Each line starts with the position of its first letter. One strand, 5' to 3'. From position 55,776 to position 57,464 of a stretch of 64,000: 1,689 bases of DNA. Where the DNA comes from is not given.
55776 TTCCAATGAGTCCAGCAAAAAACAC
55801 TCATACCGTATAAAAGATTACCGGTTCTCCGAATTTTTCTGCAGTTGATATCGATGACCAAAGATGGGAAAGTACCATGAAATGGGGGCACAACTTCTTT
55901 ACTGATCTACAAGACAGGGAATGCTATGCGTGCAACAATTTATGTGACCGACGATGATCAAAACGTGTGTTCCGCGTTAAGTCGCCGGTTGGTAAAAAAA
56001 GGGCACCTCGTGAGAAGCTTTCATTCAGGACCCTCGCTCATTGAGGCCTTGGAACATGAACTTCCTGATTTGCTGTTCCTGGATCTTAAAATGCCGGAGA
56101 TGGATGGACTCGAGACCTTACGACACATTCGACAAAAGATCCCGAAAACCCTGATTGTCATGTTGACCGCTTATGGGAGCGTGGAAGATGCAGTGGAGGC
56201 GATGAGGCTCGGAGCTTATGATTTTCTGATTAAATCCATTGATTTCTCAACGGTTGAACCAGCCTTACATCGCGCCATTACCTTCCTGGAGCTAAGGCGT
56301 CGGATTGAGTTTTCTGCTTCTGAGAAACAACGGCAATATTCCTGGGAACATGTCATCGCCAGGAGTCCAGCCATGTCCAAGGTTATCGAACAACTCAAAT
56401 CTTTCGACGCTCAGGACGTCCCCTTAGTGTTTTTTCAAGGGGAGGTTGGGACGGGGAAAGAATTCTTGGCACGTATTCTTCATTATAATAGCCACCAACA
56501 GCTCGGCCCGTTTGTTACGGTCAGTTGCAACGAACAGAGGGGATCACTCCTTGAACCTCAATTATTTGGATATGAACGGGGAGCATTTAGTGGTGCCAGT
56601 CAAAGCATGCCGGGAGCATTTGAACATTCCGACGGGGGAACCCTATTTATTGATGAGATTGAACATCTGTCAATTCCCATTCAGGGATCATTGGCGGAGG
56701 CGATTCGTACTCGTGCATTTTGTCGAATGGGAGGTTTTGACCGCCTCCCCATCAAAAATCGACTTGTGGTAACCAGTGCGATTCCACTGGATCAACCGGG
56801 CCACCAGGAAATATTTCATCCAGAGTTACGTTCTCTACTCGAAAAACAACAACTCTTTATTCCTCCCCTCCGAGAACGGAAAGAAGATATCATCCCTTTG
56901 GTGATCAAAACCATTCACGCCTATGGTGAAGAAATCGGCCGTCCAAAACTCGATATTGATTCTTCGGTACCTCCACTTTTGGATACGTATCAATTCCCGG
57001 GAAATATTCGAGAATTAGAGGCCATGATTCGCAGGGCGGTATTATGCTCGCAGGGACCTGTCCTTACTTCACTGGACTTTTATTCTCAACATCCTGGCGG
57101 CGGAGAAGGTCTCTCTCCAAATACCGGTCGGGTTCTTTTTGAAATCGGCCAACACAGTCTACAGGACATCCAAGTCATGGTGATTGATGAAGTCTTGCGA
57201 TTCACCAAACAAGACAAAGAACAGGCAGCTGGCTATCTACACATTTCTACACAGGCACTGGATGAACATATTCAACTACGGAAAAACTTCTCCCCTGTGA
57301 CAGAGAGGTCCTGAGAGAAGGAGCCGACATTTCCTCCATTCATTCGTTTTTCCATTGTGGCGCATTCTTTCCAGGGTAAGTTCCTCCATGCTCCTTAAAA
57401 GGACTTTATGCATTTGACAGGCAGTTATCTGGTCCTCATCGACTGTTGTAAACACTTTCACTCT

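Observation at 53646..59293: Shared 14-bp near-palindrome upstream of all four sigma54-type promoters defines a local regulon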

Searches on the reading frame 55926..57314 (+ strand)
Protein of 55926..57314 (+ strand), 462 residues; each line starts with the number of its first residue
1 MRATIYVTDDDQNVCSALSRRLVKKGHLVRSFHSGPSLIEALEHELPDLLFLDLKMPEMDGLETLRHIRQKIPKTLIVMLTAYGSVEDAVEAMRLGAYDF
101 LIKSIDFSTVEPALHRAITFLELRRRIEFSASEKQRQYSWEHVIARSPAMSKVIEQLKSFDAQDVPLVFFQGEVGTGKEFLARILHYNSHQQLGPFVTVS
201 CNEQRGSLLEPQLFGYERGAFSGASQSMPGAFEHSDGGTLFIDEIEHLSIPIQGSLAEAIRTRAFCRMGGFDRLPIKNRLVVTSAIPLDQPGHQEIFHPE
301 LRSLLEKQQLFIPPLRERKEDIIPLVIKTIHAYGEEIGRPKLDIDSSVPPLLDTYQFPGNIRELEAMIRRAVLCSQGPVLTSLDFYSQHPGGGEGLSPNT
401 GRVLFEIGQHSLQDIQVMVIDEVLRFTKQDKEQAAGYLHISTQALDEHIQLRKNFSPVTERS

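Call 7: search_protein_families(library=pfam, proteins=[window:55926-57314:+])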
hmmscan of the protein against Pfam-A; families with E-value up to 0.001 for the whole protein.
window:55926-57314:+ (462 aa): 5 families
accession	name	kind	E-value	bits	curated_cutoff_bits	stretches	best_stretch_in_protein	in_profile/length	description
PF00158.32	Sigma54_activat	-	8.5e-38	130.1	20.2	1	144-301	2-158/168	Sigma-54 interaction domain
PF00072.30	Response_reg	-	1.6e-25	89.9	30.2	1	5-110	1-106/111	Response regulator receiver domain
PF25601.1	AAA_lid_14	-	7.2e-15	55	27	1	316-386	1-71/87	AAA+ ATPase lid domain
PF14532.12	Sigma54_activ_2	-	5e-14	53.1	25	1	144-315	1-138/138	Sigma-54 interaction domain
PF07728.20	AAA_5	-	0.0002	21.8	22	0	168-294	2-128/139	AAA domain (dynein-related subfamily)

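Call 16: find_homologous_proteins(query=window:55926-57314:+)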
Query window:55926-57314:+ (462 aa): 6472 proteins with E <= 0.001 among 8000 candidates; the best 120 are listed.
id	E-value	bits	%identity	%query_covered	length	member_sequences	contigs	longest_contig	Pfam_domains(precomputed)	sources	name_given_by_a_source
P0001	2.4e-288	974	94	100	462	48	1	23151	PF00158.33,PF25601.2,PF14532.13,PF07728.21,PF00072.31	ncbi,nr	ncbi:MAG: sigma-54-dependent Fis family transcriptional regulator [Nitrospira sp.]|nr:sigma-54-depen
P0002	1.2e-282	955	92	100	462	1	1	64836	PF00158.33,PF25601.2,PF14532.13,PF00072.31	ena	-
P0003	7.8e-282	953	92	100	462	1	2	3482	PF00158.33,PF25601.2,PF14532.13,PF00072.31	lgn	-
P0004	1.1e-281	952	92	100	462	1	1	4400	PF00158.33,PF25601.2,PF14532.13,PF00072.31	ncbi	-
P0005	1.7e-274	929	90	100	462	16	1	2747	PF00158.33,PF25601.2,PF14532.13,PF00072.31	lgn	-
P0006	1.1e-269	913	88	100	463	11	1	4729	PF00158.33,PF25601.2,PF14532.13,PF07728.21,PF00072.31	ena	-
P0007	4.2e-269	911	86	100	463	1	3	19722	PF00158.33,PF25601.2,PF14532.13,PF00072.31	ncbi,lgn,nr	ncbi:MAG: sigma-54-dependent Fis family transcriptional regulator [Nitrospira sp.]|nr:sigma-54-depen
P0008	1.4e-258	876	84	99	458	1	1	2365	PF00158.33,PF25601.2,PF14532.13,PF07728.21,PF00072.31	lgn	-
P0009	3.7e-240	815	78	100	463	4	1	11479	PF00158.33,PF25601.2,PF14532.13,PF00072.31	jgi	-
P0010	7.9e-238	808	77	100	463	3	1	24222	PF00158.33,PF25601.2,PF14532.13,PF07728.21,PF00072.31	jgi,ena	-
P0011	1.7e-237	807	77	100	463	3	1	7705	PF00158.33,PF25601.2,PF02954.26,PF14532.13,PF07728.21,PF00072.31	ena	-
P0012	3.9e-235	799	76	100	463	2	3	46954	PF00158.33,PF25601.2,PF14532.13,PF00072.31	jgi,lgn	-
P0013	2.0e-232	790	75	100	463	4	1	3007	PF00158.33,PF25601.2,PF14532.13,PF00072.31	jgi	-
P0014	4.0e-227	772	76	97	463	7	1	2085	PF00158.33,PF25601.2,PF14532.13,PF00072.31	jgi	jgi:two-component system response regulator AtoC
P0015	1.2e-226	771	76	98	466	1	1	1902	PF00158.33,PF25601.2,PF14532.13,PF07728.21,PF00072.31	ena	-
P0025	8.0e-208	709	71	98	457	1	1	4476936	PF00158.33,PF25601.2,PF14532.13,PF07728.21,PF00072.31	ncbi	ncbi:sigma-54-dependent transcriptional regulator [Nitrospira sp. M1]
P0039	1.7e-183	629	64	97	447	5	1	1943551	PF00158.33,PF25601.2,PF14532.13,PF00072.31,PF01078.28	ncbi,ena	-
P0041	4.5e-179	614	71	83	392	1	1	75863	PF00158.33,PF25601.2,PF14532.13,PF00072.31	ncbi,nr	ncbi:MAG: acetoacetate metabolism regulatory protein AtoC [Nitrospirales bacterium]|nr:MAG: acetoace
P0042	9.8e-179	613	62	97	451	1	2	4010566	PF00158.33,PF25601.2,PF14532.13,PF00072.31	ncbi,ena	-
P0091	3.8e-112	393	44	97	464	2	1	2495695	PF00158.33,PF25601.2,PF02954.26,PF14532.13,PF07728.21,PF00072.31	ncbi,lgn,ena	-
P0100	1.1e-111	392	43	97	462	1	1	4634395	PF00158.33,PF25601.2,PF02954.26,PF14532.13,PF07728.21,PF00072.31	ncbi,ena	-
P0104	1.4e-111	392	42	97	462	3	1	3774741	PF00158.33,PF25601.2,PF02954.26,PF14532.13,PF07728.21,PF00072.31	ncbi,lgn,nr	ncbi:MAG: sigma-54 dependent transcriptional regulator [Nitrospirales bacterium]|nr:sigma-54 depende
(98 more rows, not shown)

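Call 17: find_encoding_contigs(protein=P0042, flank=10000, max_places=1)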
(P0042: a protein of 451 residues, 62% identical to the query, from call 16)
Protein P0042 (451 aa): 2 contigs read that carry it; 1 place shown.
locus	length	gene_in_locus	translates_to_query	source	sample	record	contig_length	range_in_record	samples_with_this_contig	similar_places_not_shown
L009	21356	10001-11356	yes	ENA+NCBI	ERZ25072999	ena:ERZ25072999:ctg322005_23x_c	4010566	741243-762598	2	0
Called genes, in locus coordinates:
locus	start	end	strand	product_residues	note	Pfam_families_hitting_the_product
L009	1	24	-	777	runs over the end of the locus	PF17764:PriA_3primeBD, PF18319:Zn_ribbon_PriA (weak)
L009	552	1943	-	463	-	PF00072:Response_reg, PF00158:Sigma54_activat, PF14532:Sigma54_activ_2, PF07728:AAA_5, PF25601:AAA_lid_14, PF02954:HTH_8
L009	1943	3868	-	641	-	PF05227:CHASE3, PF00989:PAS (faint), PF00672:HAMP (weak), PF08448:PAS_4 (weak), PF08447:PAS_3, PF00512:HisKA, PF02518:HATPase_c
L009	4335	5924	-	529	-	PF06450:NhaB, PF03600:CitMHS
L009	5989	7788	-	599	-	PF00916:Sulfate_transp, PF01740:STAS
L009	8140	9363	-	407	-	PF13372:Alginate_exp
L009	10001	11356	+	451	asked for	PF00072:Response_reg, PF00158:Sigma54_activat, PF14532:Sigma54_activ_2, PF25601:AAA_lid_14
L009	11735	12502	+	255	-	PF18599:LCIB_C_CA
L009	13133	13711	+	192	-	PF11845:Tll0287-like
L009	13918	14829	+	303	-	-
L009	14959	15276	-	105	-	PF07719:TPR_2 (faint), PF13414:TPR_11 (faint), PF13181:TPR_8 (faint), PF13432:TPR_16 (weak), PF14559:TPR_19 (weak)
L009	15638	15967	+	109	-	PF00581:Rhodanese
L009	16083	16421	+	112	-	PF12844:HTH_19 (faint), PF04545:Sigma70_r4 (faint), PF13560:HTH_31, PF01381:HTH_3, PF13413:HTH_25 (faint)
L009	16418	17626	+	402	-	PF13657:Couple_hipA, PF07804:HipA_C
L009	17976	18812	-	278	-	PF18928:DUF5677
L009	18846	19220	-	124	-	-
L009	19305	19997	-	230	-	PF02353:CMAS, PF13489:Methyltransf_23 (weak), PF01135:PCMT, PF01209:Ubie_methyltran, PF13847:Methyltransf_31, PF08241:Methyltransf_11, PF08242:Methyltransf_12, PF13649:Methyltransf_25, +4 more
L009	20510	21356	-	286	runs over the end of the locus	PF01209:Ubie_methyltran, PF13489:Methyltransf_23 (faint), PF13847:Methyltransf_31, PF08241:Methyltransf_11, PF08242:Methyltransf_12, PF13649:Methyltransf_25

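Call 18: find_encoding_contigs(protein=P0039, flank=10000, max_places=1)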
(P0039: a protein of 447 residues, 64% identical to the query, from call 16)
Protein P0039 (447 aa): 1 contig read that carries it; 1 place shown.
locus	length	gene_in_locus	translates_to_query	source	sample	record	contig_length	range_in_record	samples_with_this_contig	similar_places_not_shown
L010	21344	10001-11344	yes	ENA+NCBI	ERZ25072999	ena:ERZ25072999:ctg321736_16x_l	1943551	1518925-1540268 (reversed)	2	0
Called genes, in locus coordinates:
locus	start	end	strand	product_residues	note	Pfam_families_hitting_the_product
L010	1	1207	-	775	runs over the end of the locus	PF17764:PriA_3primeBD, PF00271:Helicase_C (faint)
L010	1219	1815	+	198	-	PF04134:DCC1-like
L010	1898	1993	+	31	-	-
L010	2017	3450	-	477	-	PF00072:Response_reg, PF00158:Sigma54_activat, PF14532:Sigma54_activ_2, PF07728:AAA_5, PF25601:AAA_lid_14, PF02954:HTH_8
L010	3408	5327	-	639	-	PF05227:CHASE3, PF00672:HAMP, PF00989:PAS (weak), PF08448:PAS_4 (weak), PF13426:PAS_9 (faint), PF08447:PAS_3, PF00512:HisKA, PF02518:HATPase_c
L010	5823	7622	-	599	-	PF00916:Sulfate_transp, PF01740:STAS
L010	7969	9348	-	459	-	PF13372:Alginate_exp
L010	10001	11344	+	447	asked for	PF00072:Response_reg, PF00158:Sigma54_activat, PF01078:Mg_chelatase (faint), PF14532:Sigma54_activ_2, PF25601:AAA_lid_14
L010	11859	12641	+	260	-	PF18599:LCIB_C_CA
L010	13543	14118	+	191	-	PF11845:Tll0287-like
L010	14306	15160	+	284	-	-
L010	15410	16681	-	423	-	-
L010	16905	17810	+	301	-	-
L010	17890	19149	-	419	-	PF00375:SDF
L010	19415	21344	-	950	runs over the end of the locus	PF02347:GDC-P, PF01212:Beta_elim_lyase (weak), PF21478:GcvP2_C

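Call 19: find_encoding_contigs(protein=P0025, flank=10000, max_places=1)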
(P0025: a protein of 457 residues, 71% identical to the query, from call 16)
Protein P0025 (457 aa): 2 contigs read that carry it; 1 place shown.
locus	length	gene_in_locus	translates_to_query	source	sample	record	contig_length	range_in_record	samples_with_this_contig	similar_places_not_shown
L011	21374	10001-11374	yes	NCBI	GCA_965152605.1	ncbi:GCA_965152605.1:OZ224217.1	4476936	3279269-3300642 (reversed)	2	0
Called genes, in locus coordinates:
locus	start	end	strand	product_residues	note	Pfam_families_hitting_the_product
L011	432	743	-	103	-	-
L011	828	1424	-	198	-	PF00034:Cytochrom_C (faint), PF13442:Cytochrome_CBB3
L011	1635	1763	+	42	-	-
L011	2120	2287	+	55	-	-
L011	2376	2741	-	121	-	-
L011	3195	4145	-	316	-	PF00582:Usp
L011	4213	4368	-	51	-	-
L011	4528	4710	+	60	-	-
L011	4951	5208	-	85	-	-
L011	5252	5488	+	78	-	-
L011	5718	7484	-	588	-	PF00916:Sulfate_transp, PF01740:STAS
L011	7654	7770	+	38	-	-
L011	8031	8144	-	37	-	-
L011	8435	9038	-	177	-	-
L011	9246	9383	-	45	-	-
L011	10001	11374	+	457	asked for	PF00072:Response_reg, PF00158:Sigma54_activat, PF14532:Sigma54_activ_2, PF07728:AAA_5 (weak), PF25601:AAA_lid_14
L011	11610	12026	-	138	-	PF00571:CBS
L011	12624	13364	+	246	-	PF05988:DUF899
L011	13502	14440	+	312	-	-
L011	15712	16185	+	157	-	PF00072:Response_reg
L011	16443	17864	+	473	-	PF01262:AlaDh_PNT_C (faint), PF03486:HI0933_like (faint), PF07992:Pyr_redox_2, PF12831:FAD_oxidored, PF13738:Pyr_redox_3, PF00070:Pyr_redox, PF02737:3HCDH_N (weak), PF02852:Pyr_redox_dim, +1 more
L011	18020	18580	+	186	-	PF00355:Rieske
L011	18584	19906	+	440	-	PF00033:Cytochrome_B, PF13631:Cytochrom_B_N_2, PF00032:Cytochrom_B_C, PF13442:Cytochrome_CBB3, PF00034:Cytochrom_C, PF02433:FixO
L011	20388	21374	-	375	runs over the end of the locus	PF01073:3Beta_HSD (weak), PF01370:Epimerase, PF03435:Sacchrp_dh_NADP (faint), PF04321:RmlD_sub_bind (weak), PF07993:NAD_binding_4 (faint), PF13460:NAD_binding_10 (faint), PF16363:GDP_Man_Dehyd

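Call 22: find_encoding_contigs(protein=P0100, flank=10000, max_places=1)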
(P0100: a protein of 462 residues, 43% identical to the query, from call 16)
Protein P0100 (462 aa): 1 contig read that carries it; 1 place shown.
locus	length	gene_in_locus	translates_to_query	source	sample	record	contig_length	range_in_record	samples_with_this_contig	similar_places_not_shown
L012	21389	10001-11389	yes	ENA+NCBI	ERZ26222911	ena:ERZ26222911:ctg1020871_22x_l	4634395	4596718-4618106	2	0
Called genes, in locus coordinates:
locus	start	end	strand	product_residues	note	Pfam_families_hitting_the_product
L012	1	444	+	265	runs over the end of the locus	-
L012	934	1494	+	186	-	-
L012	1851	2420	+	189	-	PF09411:PagL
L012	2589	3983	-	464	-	PF00890:FAD_binding_2 (weak), PF01134:GIDA (faint), PF01262:AlaDh_PNT_C (faint), PF02737:3HCDH_N (faint), PF07992:Pyr_redox_2, PF12831:FAD_oxidored, PF00070:Pyr_redox, PF02852:Pyr_redox_dim, +3 more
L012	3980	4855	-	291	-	PF08668:HDOD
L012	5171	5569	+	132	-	PF00571:CBS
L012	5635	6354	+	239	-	PF00106:adh_short, PF08659:KR, PF13561:adh_short_C2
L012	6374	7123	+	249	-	PF00512:HisKA, PF02518:HATPase_c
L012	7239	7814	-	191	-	PF11845:Tll0287-like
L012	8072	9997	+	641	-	PF05227:CHASE3, PF00989:PAS (faint), PF00672:HAMP (weak), PF08447:PAS_3, PF00512:HisKA, PF02518:HATPase_c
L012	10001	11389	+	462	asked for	PF00072:Response_reg, PF00158:Sigma54_activat, PF14532:Sigma54_activ_2, PF07728:AAA_5, PF25601:AAA_lid_14, PF02954:HTH_8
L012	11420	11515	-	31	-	-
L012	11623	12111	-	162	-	PF04134:DCC1-like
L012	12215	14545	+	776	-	PF17764:PriA_3primeBD, PF00271:Helicase_C (faint)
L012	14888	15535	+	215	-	PF00196:GerE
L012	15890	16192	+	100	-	-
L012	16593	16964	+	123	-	PF00078:RVT_1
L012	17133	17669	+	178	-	PF08388:GIIM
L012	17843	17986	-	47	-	-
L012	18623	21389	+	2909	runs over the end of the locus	PF18911:PKD_4, PF22352:K319L-like_PKD, PF18911:PKD_4, PF22352:K319L-like_PKD, PF18911:PKD_4, PF22352:K319L-like_PKD, PF18911:PKD_4, PF22352:K319L-like_PKD, +16 more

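Call 23: find_encoding_contigs(protein=P0104, flank=10000, max_places=1)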
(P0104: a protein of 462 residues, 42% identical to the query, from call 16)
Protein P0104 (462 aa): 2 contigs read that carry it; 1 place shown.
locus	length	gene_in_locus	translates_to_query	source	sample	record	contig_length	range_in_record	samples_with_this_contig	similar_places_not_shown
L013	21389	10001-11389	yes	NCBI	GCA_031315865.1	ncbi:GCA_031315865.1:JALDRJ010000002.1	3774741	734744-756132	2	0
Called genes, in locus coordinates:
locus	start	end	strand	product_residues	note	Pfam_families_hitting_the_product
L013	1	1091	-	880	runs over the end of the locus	PF00133:tRNA-synt_1, PF09334:tRNA-synt_1g, PF13603:tRNA-synt_1_2, PF00133:tRNA-synt_1, PF08264:Anticodon_1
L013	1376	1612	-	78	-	-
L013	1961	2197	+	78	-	-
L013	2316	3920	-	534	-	PF06450:NhaB, PF03600:CitMHS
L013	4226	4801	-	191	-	PF11845:Tll0287-like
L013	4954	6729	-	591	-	PF00916:Sulfate_transp, PF01740:STAS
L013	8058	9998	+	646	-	PF05227:CHASE3, PF00672:HAMP (weak), PF14598:PAS_11 (weak), PF08447:PAS_3, PF00512:HisKA, PF02518:HATPase_c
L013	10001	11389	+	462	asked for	PF00072:Response_reg, PF00158:Sigma54_activat, PF14532:Sigma54_activ_2, PF07728:AAA_5, PF25601:AAA_lid_14, PF02954:HTH_8 (weak)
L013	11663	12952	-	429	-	PF12838:Fer4_7 (weak), PF13237:Fer4_10 (weak), PF13247:Fer4_11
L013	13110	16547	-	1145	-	PF10518:TAT_signal (faint), PF04879:Molybdop_Fe4S4 (faint), PF00384:Molybdopterin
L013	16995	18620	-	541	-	PF01590:GAF (weak), PF13185:GAF_2 (weak), PF00158:Sigma54_activat, PF01078:Mg_chelatase (faint), PF14532:Sigma54_activ_2, PF07728:AAA_5 (weak), PF25601:AAA_lid_14, PF02954:HTH_8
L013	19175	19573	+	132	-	-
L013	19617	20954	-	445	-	PF11871:DUF3391, PF13487:HD_5, PF01966:HD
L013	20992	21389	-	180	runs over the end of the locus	-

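Call 24: find_encoding_contigs(protein=P0091, flank=10000, max_places=1)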
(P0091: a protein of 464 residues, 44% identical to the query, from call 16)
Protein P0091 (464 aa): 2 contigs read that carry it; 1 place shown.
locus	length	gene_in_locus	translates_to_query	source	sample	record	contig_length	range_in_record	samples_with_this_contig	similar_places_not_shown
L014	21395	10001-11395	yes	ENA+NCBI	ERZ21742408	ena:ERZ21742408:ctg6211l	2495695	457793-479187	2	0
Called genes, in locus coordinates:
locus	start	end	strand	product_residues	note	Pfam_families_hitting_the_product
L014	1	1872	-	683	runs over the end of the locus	PF10070:DabA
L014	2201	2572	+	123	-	PF10057:MpsC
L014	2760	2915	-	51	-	-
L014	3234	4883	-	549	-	PF00916:Sulfate_transp, PF16983:MFS_MOT1 (weak)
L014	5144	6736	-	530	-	PF03600:CitMHS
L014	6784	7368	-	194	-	PF11845:Tll0287-like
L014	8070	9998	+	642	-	PF05227:CHASE3, PF13426:PAS_9 (faint), PF08447:PAS_3, PF00512:HisKA, PF02518:HATPase_c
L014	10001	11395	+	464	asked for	PF00072:Response_reg, PF00158:Sigma54_activat, PF14532:Sigma54_activ_2, PF07728:AAA_5, PF25601:AAA_lid_14, PF02954:HTH_8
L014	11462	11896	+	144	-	-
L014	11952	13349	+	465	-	PF13175:AAA_15, PF13476:AAA_23 (weak), PF13304:AAA_21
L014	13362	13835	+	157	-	-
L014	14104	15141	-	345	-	PF13432:TPR_16 (faint), PF13428:TPR_14 (faint), PF14559:TPR_19 (faint), PF00515:TPR_1 (faint), PF07719:TPR_2 (faint), PF13371:TPR_9 (faint)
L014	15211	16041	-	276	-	PF13191:AAA_16, PF13401:AAA_22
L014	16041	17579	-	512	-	PF07655:Secretin_N_2 (faint), PF00263:Secretin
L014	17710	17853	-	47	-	-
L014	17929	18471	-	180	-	-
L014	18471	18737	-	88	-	-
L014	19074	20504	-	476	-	PF00034:Cytochrom_C (weak), PF13442:Cytochrome_CBB3, PF00034:Cytochrom_C (weak), PF13442:Cytochrome_CBB3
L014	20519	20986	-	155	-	PF00034:Cytochrom_C, PF13442:Cytochrome_CBB3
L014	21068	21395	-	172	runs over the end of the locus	PF06884:DUF1264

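Call 36: search_protein_families(library=ncbifam, proteins=[window:55926-57314:+], max_evalue=0.00001)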
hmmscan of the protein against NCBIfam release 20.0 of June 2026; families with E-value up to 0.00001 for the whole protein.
window:55926-57314:+ (462 aa): 90 families (the best 25 are shown)
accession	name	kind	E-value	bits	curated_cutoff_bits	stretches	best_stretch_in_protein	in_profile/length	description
NF008469.0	PRK11361.1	equivalog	5.4e-83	279.2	714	1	3-446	5-448/461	acetoacetate metabolism transcriptional regulator AtoC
TIGR01818.1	ntrC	equivalog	8.6e-75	252.3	558.6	1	5-377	1-370/463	nitrogen regulation protein NR(I)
TIGR02915.1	PEP_resp_reg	equivalog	9e-65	219.2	502.6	1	7-386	3-383/445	PEP-CTERM-box response regulator transcription factor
NF007689.0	PRK10365.1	equivalog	1.1e-64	218.9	760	1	4-377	7-374/441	sigma-54-dependent response regulator transcription factor ZraR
NF041946.1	LuxO_transreg_Vib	equivalog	4e-61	207.2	800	1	30-379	24-370/463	quorum-sensing sigma-54 dependent transcriptional regulator LuxO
NF008176.1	PRK10923.1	equivalog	4.5e-61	206.9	620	1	2-373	3-369/469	nitrogen regulation protein NR(I)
NF049963.1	RespRegFlgRCampy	domain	5e-61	206.9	750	1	7-450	5-425/429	fla regulon two-component system response regulator FlgR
NF011695.0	PRK15115.1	equivalog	5.5e-59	200.1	763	1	3-381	7-374/445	two-component system response regulator GlrR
NF051870.1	NAssimRespRegNtrX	equivalog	1.5e-58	198.8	600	1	4-382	3-375/452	nitrogen assimilation response regulator NtrX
TIGR01817.1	nifA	equivalog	1.2e-54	186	528.85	1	130-389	185-442/534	nif-specific transcriptional activator NifA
NF041552.1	TF_PrdR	equivalog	1.2e-48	165.9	795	1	133-446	259-570/577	sigma-54 dependent transcriptional regulator PrdR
NF038308.1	RNA_repair_RtcR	equivalog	2.8e-48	165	650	1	86-382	123-429/530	RNA repair transcriptional activator RtcR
NF003451.0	PRK05022.1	equivalog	1.7e-47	162.4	476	1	130-376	177-424/512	nitric oxide reductase transcriptional regulator NorR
NF050807.1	TransRegFlbDCaul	equivalog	1.8e-47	162.2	750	1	141-382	118-358/454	sigma-54-dependent transcriptional regulator FlbD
NF011953.0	PRK15424.1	equivalog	1.1e-44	152.9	703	1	108-450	183-532/538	propionate catabolism operon regulatory protein PrpR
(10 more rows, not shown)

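Call 53: find_encoding_contigs(protein=P0041, flank=10000, max_places=1)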
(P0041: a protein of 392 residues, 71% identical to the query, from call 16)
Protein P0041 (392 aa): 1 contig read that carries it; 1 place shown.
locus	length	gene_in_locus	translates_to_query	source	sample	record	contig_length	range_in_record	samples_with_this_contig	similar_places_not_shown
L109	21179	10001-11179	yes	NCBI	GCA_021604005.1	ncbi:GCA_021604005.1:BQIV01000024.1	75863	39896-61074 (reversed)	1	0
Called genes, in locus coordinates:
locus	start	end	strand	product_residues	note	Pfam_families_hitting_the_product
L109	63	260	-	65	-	-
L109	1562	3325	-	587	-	PF00916:Sulfate_transp, PF01740:STAS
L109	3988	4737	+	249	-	PF18599:LCIB_C_CA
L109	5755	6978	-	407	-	PF05982:Sbt_1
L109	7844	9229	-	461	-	PF13372:Alginate_exp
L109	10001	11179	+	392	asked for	PF00072:Response_reg, PF00158:Sigma54_activat, PF14532:Sigma54_activ_2, PF25601:AAA_lid_14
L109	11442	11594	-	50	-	-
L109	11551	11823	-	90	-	-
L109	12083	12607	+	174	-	PF00072:Response_reg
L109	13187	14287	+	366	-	PF07992:Pyr_redox_2, PF13738:Pyr_redox_3, PF00070:Pyr_redox, PF02737:3HCDH_N (weak), PF02852:Pyr_redox_dim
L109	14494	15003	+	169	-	PF00355:Rieske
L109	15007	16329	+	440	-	PF00033:Cytochrome_B, PF13631:Cytochrom_B_N_2, PF00032:Cytochrom_B_C, PF13442:Cytochrome_CBB3 (weak), PF00034:Cytochrom_C, PF02433:FixO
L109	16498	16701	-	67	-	-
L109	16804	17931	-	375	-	PF01073:3Beta_HSD (weak), PF01370:Epimerase, PF03435:Sacchrp_dh_NADP (weak), PF04321:RmlD_sub_bind (weak), PF07993:NAD_binding_4 (faint), PF13460:NAD_binding_10 (weak), PF16363:GDP_Man_Dehyd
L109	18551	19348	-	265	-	PF13531:SBP_bac_11, PF01547:SBP_bac_1 (faint)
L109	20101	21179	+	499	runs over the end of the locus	PF00873:ACR_tran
